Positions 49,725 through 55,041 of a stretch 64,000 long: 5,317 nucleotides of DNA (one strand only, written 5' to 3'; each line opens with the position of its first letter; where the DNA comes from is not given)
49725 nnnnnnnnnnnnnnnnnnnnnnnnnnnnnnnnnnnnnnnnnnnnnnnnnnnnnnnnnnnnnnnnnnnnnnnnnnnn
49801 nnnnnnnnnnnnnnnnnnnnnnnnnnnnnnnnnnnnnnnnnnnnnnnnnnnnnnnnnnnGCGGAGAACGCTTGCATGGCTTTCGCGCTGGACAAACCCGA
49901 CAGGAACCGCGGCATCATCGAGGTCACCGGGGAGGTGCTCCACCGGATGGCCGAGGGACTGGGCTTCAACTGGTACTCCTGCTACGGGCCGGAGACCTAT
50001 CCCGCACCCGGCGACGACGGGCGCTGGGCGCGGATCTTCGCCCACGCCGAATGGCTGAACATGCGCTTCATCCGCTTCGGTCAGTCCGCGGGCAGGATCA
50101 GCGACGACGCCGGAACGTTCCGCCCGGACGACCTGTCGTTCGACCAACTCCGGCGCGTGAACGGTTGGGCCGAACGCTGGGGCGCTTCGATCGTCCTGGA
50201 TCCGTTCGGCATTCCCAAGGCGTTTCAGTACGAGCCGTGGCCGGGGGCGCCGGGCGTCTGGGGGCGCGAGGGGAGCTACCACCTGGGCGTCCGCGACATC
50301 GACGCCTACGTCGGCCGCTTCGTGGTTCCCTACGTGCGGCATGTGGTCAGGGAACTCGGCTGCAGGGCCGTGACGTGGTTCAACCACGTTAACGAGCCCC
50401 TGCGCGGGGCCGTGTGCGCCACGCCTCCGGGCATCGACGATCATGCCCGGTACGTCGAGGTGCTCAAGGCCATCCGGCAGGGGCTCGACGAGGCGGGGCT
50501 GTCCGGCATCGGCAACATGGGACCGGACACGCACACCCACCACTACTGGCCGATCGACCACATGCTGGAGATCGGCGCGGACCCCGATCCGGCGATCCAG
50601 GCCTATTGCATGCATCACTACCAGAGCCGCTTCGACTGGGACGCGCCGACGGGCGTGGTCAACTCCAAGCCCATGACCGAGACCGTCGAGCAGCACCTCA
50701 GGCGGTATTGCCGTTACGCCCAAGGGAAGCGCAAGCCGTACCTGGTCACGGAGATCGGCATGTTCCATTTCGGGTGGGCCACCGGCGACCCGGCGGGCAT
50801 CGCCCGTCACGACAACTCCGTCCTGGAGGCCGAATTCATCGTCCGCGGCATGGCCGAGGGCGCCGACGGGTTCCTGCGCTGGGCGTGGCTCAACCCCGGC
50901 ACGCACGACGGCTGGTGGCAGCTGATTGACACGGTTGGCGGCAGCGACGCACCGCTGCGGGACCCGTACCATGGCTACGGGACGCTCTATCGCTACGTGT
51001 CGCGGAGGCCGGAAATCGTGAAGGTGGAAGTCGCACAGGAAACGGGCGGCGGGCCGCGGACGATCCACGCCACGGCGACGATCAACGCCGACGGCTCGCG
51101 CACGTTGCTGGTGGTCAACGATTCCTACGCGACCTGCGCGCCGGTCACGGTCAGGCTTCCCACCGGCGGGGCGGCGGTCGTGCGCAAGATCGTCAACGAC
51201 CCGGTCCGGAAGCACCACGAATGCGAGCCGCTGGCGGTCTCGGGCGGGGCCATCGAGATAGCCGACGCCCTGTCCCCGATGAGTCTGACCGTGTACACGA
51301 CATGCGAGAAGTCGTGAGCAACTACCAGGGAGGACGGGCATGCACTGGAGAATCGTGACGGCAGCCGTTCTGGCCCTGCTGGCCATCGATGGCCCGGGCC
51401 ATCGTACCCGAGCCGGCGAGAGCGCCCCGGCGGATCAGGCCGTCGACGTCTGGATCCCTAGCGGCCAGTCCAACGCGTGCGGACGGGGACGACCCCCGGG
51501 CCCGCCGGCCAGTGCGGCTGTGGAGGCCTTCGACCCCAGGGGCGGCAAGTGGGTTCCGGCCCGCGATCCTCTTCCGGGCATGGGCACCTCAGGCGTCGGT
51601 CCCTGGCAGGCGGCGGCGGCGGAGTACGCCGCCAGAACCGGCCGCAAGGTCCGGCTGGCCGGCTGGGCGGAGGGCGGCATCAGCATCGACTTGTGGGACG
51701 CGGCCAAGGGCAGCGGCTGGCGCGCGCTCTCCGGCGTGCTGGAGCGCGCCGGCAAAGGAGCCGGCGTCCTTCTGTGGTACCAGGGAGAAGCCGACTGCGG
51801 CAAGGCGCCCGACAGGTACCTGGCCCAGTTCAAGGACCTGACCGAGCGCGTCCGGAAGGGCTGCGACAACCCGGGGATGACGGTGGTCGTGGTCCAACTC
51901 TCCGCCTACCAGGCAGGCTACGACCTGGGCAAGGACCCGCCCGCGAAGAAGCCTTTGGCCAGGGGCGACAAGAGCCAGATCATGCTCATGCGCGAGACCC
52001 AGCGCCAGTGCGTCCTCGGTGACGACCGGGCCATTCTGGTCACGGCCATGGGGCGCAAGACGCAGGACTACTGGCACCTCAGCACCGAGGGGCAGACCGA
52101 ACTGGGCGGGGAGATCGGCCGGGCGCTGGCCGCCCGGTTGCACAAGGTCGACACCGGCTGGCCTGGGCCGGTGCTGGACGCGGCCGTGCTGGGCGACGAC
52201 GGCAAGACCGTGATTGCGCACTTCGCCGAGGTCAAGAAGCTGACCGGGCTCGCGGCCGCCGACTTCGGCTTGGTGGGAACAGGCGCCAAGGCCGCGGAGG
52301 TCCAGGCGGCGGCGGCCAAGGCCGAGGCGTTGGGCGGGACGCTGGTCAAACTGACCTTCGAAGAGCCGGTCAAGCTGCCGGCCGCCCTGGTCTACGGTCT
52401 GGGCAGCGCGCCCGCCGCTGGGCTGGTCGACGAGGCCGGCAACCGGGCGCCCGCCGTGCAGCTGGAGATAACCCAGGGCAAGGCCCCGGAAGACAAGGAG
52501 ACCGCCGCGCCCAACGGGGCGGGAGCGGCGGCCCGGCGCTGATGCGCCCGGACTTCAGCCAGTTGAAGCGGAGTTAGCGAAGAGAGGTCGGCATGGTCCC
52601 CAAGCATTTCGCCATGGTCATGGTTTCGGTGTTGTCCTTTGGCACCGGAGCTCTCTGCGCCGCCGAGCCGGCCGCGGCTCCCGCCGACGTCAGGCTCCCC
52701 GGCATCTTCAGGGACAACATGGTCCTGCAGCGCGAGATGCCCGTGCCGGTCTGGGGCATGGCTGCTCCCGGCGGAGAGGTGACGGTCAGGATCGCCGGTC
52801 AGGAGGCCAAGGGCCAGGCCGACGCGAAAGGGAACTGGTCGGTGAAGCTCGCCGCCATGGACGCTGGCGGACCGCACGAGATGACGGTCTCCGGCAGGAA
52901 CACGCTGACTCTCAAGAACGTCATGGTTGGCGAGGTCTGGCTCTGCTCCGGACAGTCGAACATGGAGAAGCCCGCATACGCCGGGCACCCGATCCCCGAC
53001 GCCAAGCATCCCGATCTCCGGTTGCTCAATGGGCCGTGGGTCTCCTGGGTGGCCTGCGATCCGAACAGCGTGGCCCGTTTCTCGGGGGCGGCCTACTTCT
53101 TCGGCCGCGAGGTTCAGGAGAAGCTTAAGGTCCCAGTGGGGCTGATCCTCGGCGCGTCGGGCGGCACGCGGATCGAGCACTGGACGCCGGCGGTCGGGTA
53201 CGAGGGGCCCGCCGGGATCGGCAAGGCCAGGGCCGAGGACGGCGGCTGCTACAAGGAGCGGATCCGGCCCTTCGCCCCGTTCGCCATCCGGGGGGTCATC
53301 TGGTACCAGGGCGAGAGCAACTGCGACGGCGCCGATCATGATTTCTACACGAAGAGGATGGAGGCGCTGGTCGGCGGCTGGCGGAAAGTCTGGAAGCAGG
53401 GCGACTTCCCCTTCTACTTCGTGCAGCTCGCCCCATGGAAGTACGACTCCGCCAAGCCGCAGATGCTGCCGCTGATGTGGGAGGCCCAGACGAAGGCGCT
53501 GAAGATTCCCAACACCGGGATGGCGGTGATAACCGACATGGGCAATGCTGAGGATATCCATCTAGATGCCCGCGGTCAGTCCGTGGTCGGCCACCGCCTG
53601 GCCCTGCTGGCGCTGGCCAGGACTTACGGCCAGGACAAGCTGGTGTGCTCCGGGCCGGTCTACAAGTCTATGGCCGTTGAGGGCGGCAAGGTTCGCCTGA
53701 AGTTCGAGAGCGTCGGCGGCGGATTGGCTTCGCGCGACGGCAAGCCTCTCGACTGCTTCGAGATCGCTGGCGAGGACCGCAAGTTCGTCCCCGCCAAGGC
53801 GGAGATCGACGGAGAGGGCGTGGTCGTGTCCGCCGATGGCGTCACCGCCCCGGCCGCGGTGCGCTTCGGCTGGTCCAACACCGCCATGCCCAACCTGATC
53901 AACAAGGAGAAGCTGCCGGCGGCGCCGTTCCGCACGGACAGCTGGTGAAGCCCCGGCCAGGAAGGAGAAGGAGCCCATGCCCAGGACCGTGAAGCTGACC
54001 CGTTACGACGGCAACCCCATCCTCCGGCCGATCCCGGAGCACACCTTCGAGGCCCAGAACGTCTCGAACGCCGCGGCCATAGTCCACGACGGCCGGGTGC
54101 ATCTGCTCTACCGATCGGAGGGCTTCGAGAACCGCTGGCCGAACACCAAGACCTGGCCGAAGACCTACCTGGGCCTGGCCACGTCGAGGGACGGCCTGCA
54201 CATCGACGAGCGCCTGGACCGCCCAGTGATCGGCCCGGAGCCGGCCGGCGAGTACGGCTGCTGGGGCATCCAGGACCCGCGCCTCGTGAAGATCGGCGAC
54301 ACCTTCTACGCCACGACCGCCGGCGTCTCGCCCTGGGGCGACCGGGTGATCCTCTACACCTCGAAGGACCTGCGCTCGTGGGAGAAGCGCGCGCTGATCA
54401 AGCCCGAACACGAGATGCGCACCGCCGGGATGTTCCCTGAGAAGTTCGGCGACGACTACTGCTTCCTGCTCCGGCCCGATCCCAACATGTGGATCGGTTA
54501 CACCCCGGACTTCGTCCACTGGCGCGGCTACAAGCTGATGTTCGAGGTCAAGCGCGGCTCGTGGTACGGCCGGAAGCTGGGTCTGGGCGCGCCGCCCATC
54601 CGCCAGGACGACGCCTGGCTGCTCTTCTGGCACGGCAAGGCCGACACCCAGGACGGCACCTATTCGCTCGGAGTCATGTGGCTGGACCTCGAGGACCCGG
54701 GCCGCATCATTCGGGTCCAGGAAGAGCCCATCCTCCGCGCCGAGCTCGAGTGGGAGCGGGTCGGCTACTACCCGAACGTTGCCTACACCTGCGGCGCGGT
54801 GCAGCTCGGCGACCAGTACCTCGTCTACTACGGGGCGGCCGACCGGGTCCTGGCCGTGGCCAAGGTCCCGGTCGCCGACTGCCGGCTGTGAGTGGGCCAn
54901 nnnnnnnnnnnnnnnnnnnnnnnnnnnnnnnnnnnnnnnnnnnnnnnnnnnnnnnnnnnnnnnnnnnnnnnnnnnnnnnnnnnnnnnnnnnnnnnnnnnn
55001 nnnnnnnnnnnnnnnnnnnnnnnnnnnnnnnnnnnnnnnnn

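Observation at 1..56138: A ~56-kb glycan-processing super-locus dominated by two expanded secreted beta-propeller families of unknown function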

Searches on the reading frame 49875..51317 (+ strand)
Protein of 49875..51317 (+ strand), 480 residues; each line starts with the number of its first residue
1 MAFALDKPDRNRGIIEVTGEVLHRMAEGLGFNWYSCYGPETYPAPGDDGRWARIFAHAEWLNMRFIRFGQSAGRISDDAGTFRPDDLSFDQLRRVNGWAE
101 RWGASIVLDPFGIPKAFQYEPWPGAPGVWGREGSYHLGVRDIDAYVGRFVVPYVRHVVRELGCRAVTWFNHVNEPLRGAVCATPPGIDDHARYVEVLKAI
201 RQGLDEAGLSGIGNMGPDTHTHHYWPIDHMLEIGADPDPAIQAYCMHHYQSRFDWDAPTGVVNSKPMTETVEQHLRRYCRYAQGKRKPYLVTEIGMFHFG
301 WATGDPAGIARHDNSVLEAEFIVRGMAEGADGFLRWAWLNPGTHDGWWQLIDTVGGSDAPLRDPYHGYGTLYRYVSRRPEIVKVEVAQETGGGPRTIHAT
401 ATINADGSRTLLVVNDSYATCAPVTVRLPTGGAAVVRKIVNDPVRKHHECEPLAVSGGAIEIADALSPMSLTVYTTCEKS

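Call 6: search_protein_families(library=pfam, proteins=[window:49875-51317:+], max_evalue=0.01)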
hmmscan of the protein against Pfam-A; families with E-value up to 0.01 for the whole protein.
window:49875-51317:+ (480 aa): 0 families

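Call 26: search_protein_families(library=ncbifam, proteins=[window:49875-51317:+], max_evalue=0.1)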
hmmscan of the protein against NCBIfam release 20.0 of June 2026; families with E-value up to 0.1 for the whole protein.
window:49875-51317:+ (480 aa): 1 family
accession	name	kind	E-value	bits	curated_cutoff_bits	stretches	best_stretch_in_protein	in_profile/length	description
TIGR04315.1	octaheme_Shew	subfamily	0.093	11.7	375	0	195-256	379-436/440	tetrathionate reductase family octaheme c-type cytochrome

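Call 52: search_protein_families(library=pfam, proteins=[window:49875-51317:+], max_evalue=10)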
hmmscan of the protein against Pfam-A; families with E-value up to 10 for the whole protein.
window:49875-51317:+ (480 aa): 2 families
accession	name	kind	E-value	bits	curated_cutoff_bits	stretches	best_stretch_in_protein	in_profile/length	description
PF17189.10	Glyco_hydro_30C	-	0.021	15.4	22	1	395-430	15-49/65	Glycosyl hydrolase family 30 beta sandwich domain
PF00150.24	Cellulase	-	0.025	14.5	23.5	1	63-309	35-244/272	Cellulase (glycosyl hydrolase family 5)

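Call 88: search_solved_structures(query=window:49875-51317:+, max_evalue=5)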
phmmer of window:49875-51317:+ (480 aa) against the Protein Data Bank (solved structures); distinct sequences matched with E-value up to 5: 0.

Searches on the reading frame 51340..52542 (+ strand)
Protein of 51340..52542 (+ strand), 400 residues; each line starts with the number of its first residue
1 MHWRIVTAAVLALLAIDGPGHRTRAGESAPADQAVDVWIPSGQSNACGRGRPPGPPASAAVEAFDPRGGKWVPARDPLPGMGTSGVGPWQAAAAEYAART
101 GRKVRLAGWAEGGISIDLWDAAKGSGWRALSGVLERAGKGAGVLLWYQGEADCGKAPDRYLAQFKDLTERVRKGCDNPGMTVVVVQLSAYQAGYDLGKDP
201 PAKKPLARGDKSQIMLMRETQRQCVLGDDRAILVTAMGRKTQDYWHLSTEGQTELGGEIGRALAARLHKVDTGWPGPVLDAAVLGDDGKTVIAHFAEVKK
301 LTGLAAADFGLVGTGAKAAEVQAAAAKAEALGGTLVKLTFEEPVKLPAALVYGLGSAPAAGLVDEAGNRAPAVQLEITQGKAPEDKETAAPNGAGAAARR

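Call 6: search_protein_families(library=pfam, proteins=[window:51340-52542:+], max_evalue=0.01)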
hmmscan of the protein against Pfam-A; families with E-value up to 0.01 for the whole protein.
window:51340-52542:+ (400 aa): 1 family
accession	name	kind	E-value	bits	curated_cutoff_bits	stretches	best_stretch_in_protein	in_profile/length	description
PF03629.24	SASA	-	1.3e-23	84.2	24.8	1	35-263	2-224/226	Carbohydrate esterase, sialic acid-specific acetylesterase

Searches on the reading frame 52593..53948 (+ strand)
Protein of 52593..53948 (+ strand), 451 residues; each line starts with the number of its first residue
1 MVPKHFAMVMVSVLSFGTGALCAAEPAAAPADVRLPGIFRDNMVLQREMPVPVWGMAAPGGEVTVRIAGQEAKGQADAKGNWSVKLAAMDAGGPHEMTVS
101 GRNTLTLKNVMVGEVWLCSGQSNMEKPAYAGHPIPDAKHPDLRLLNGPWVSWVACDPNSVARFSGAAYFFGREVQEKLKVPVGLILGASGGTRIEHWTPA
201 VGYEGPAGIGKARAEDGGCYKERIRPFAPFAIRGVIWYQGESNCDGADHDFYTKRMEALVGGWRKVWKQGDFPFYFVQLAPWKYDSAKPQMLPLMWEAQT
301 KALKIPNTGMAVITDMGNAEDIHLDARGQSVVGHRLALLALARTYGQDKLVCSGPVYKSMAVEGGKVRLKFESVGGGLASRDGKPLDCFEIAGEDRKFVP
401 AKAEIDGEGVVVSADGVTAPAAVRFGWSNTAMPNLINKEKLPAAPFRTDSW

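Call 6: search_protein_families(library=pfam, proteins=[window:52593-53948:+], max_evalue=0.01)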
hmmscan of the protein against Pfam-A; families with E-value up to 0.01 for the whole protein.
window:52593-53948:+ (451 aa): 1 family
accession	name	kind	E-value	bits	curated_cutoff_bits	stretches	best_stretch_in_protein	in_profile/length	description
PF03629.24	SASA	-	2.3e-26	93.3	24.8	1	114-338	3-222/226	Carbohydrate esterase, sialic acid-specific acetylesterase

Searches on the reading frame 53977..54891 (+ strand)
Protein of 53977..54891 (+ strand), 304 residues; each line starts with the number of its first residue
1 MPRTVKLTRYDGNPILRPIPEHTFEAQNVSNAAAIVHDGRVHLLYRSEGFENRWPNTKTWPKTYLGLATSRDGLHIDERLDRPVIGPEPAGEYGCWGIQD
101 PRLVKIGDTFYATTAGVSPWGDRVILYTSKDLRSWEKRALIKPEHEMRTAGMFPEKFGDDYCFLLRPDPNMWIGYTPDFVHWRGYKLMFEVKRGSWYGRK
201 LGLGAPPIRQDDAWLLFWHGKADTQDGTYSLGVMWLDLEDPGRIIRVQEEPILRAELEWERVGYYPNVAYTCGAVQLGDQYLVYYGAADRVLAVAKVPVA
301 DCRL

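Call 6: search_protein_families(library=pfam, proteins=[window:53977-54891:+], max_evalue=0.01)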
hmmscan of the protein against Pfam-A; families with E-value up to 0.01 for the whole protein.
window:53977-54891:+ (304 aa): 3 families
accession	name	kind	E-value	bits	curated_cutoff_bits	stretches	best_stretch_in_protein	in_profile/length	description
PF04041.19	Glyco_hydro_130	-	1.3e-42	146.4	26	1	28-299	34-311/320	beta-1,4-mannooligosaccharide phosphorylase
PF00251.26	Glyco_hydro_32N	-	5.6e-05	23.3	22.1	1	20-147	60-181/307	Glycosyl hydrolases family 32 N-terminal domain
PF04616.20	Glyco_hydro_43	-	0.00079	19.3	32.2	1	99-138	11-49/288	Glycosyl hydrolases family 43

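Call 89: search_solved_structures(query=window:53977-54891:+, max_evalue=0.00001)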
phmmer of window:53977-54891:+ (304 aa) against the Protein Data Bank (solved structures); distinct sequences matched with E-value up to 0.00001: 18.
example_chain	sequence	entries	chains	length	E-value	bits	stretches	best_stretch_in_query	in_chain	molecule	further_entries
7fip_A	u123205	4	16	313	8.5e-66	225.2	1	6-297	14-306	Beta-1,2-mannobiose phosphorylase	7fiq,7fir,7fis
9fj8_A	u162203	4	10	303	1e-59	205.2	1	5-302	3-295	1,2-beta-oligomannan phosphorylase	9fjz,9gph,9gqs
9eqq_A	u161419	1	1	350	1.1e-37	132.8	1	62-300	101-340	Uhgb_MS mannoside synthase from an unknown human gut bacterium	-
9erg_A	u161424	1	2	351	1.1e-37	132.8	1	62-300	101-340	Uhgb_MS mannoside synthase from an unknown human gut bacterium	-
9erh_A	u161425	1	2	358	1.2e-37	132.7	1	62-300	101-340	Uhgb_MS mannoside synthase from an unknown human gut bacterium in complex with 1,2-beta-ma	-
5b0p_A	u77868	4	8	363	4e-37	131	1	63-299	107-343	Lin0857 protein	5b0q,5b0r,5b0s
1vkd_A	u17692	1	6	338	3.3e-28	101.6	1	7-295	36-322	conserved hypothetical protein TM1225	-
5ayd_A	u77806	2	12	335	1.4e-21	79.9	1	9-301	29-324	Beta-1,4-mannooligosaccharide phosphorylase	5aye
3taw_A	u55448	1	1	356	1e-16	63.9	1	23-295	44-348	Hypothetical glycoside hydrolase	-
4udk_E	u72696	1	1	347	2.9e-16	62.4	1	89-295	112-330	UHGB_MP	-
4udg_A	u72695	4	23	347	4.4e-16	61.8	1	89-295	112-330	UHGB_MP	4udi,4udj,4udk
5a7v_B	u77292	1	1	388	1.8e-15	59.8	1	24-138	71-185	PUTATIVE GLYCOSIDASE PH117-RELATED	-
5a7v_A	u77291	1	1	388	1.8e-15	59.8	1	24-138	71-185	PUTATIVE GLYCOSIDASE PH117-RELATED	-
4onz_A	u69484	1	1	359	3.8e-15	58.7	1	24-141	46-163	putative glycoside hydrolase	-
3r67_A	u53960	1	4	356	5.5e-15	58.2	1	24-139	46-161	putative Glycosidase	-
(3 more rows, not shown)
